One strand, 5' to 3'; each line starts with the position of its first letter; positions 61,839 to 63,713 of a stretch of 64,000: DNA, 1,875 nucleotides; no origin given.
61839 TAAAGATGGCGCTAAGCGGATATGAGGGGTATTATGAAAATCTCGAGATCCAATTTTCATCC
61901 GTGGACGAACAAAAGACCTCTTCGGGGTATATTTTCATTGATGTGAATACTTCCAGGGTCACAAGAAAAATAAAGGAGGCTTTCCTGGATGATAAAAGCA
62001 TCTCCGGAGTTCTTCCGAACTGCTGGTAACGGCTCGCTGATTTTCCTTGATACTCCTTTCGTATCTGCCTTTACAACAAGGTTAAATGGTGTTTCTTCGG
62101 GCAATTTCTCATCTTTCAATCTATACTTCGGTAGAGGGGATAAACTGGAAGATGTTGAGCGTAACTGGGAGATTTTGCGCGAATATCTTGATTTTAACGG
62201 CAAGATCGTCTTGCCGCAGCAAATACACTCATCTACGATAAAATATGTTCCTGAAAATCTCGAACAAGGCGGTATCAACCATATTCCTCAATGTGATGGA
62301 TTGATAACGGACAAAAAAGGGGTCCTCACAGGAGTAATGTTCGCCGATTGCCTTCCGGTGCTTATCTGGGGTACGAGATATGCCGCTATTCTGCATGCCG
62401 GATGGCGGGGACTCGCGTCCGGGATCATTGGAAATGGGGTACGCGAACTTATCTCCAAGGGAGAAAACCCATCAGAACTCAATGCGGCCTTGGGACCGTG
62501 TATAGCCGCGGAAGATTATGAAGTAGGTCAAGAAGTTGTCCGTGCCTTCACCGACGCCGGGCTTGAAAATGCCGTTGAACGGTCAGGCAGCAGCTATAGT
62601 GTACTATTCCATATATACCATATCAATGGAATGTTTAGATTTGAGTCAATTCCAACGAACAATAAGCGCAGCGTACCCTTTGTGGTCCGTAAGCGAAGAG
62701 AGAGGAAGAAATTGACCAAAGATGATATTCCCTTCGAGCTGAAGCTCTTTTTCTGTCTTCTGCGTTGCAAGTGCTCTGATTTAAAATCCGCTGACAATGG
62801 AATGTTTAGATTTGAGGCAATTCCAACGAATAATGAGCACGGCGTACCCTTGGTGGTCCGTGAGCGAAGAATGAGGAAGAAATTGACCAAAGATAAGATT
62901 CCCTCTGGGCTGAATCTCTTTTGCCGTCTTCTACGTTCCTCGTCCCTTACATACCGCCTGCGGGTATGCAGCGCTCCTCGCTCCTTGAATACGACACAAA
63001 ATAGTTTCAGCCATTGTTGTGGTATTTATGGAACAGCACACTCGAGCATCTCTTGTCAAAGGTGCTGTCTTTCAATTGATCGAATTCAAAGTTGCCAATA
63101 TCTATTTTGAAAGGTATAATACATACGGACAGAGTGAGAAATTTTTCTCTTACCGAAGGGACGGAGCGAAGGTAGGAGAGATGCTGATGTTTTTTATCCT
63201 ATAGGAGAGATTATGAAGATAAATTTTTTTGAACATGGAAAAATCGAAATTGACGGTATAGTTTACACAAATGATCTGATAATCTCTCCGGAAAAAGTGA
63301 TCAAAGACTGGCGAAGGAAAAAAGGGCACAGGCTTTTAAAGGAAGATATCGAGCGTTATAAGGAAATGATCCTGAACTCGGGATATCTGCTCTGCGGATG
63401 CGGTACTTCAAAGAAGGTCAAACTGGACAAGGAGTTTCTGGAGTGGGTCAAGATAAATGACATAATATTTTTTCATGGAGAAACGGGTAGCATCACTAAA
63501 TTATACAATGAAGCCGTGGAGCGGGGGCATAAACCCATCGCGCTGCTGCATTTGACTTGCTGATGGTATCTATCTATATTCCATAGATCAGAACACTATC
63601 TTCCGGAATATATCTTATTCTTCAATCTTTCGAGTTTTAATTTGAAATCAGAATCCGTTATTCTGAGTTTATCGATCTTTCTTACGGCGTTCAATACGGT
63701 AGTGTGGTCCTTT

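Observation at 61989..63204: pgeF/yfiH is split by the 445-bp composite element, and exact excision of 62598-63042 restores one continuous, full-length reading frame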

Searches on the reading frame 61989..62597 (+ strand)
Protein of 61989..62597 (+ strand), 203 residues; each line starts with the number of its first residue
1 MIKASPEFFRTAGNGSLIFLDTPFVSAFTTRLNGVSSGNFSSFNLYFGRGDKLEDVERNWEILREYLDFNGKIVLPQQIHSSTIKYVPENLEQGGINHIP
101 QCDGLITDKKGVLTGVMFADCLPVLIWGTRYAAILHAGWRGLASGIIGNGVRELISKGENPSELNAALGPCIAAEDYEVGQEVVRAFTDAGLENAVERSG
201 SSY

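Call 10: search_protein_families(library=pfam, proteins=[window:61989-62597:+], max_evalue=1)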
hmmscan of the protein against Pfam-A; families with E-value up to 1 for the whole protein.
seq(203 aa): 1 family
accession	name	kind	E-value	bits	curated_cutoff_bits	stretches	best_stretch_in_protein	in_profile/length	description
PF02578.20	Cu-oxidase_4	-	2.6e-45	155.2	22.9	1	29-194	1-173/238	Multi-copper polyphenol oxidoreductase laccase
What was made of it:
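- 61989..62597 (+): pgeF 5' part, codons 1-203. The start overlaps the end of relA/spoT (59846-62029). Pfam PF02578 profile positions 1-173, E 2.6e-45 (call 10).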

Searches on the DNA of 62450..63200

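Call 68: search_rna_families(source=window, start=62450, end=63200, threshold=evalue, max_evalue=1)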
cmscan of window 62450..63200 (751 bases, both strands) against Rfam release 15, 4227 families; matches with E-value up to 1: 0.
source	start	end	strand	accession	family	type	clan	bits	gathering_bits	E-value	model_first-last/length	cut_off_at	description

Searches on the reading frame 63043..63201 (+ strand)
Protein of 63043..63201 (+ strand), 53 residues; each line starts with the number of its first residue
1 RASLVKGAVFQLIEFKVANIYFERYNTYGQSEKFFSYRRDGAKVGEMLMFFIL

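Call 10: search_protein_families(library=pfam, proteins=[window:63043-63201:+], max_evalue=1)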
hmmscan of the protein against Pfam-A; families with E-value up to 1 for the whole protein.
seq(53 aa): 1 family
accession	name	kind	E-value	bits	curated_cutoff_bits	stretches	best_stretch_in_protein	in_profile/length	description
PF02578.20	Cu-oxidase_4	-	1.1e-07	32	22.9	1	4-50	188-236/238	Multi-copper polyphenol oxidoreductase laccase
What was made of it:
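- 63043..63204 (+): pgeF 3' part: 53 codons plus the stop. Pfam PF02578 profile positions 188-236, E 1.1e-7 (call 10).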

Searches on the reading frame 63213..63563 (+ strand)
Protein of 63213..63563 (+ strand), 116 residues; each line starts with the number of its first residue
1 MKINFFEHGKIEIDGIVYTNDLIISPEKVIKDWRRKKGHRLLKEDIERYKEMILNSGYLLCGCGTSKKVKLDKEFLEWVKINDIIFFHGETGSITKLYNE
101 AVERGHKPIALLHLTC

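Call 40: search_protein_families(library=pfam, proteins=[window:63213-63563:+], max_evalue=0.001)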
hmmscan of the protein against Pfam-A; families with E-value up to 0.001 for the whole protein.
window:63213-63563:+ (116 aa): 1 family
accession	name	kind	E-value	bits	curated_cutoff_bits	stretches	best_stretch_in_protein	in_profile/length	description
PF04430.19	DUF498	-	9.7e-11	42.1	33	1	6-113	4-109/109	Protein of unknown function (DUF498/DUF598)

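Call 71: find_encoding_contigs(protein=window:63213-63563:+, flank=2500, max_places=10)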
Protein window:63213-63563:+ (116 aa): 8 contigs read that carry it; 8 places shown.
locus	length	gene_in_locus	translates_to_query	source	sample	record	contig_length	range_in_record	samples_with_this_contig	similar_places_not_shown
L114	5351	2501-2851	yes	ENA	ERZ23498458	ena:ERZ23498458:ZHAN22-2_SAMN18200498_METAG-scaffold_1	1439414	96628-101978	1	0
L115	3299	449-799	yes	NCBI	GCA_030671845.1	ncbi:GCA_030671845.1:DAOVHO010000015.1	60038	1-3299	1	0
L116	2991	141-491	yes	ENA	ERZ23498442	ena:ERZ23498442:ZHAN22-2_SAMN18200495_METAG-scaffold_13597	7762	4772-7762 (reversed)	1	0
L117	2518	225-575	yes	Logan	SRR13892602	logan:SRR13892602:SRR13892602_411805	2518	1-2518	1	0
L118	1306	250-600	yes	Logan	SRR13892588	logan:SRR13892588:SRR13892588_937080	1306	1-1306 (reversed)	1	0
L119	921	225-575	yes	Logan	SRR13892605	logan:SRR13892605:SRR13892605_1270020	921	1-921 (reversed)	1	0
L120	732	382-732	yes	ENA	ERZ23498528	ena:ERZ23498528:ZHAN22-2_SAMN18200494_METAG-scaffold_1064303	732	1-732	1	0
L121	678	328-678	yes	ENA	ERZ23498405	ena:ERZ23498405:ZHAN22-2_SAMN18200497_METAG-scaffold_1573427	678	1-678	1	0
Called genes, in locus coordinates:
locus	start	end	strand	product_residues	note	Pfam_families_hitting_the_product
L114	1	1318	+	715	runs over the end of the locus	PF01966:HD (faint), PF13328:HD_4, PF04607:RelA_SpoT, PF02824:TGS, PF28438:RelA_RIS (weak)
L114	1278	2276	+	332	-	PF02578:Cu-oxidase_4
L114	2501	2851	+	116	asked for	PF04430:DUF498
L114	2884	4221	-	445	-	PF11638:DnaA_N, PF00308:Bac_DnaA, PF01695:IstB_IS21, PF08299:Bac_DnaA_C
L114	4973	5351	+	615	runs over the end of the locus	PF00456:Transketolase_N, PF00676:E1_dh, PF02779:Transket_pyr, PF02780:Transketolase_C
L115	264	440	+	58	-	PF02578:Cu-oxidase_4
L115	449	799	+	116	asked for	PF04430:DUF498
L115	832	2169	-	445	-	PF11638:DnaA_N, PF00308:Bac_DnaA, PF01695:IstB_IS21, PF08299:Bac_DnaA_C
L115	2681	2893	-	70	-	-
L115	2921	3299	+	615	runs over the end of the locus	PF00456:Transketolase_N, PF00676:E1_dh, PF02779:Transket_pyr, PF02780:Transketolase_C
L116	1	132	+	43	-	?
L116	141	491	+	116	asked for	PF04430:DUF498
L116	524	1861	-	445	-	PF11638:DnaA_N, PF00308:Bac_DnaA, PF01695:IstB_IS21, PF08299:Bac_DnaA_C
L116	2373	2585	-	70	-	-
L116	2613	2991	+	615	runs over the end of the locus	PF00456:Transketolase_N, PF00676:E1_dh, PF02779:Transket_pyr, PF02780:Transketolase_C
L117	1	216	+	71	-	?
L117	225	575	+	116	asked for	PF04430:DUF498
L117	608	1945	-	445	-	PF11638:DnaA_N, PF00308:Bac_DnaA, PF01695:IstB_IS21, PF08299:Bac_DnaA_C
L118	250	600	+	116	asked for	PF04430:DUF498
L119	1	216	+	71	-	?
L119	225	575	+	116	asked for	PF04430:DUF498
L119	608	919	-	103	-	?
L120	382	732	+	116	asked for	PF04430:DUF498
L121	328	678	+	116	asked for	PF04430:DUF498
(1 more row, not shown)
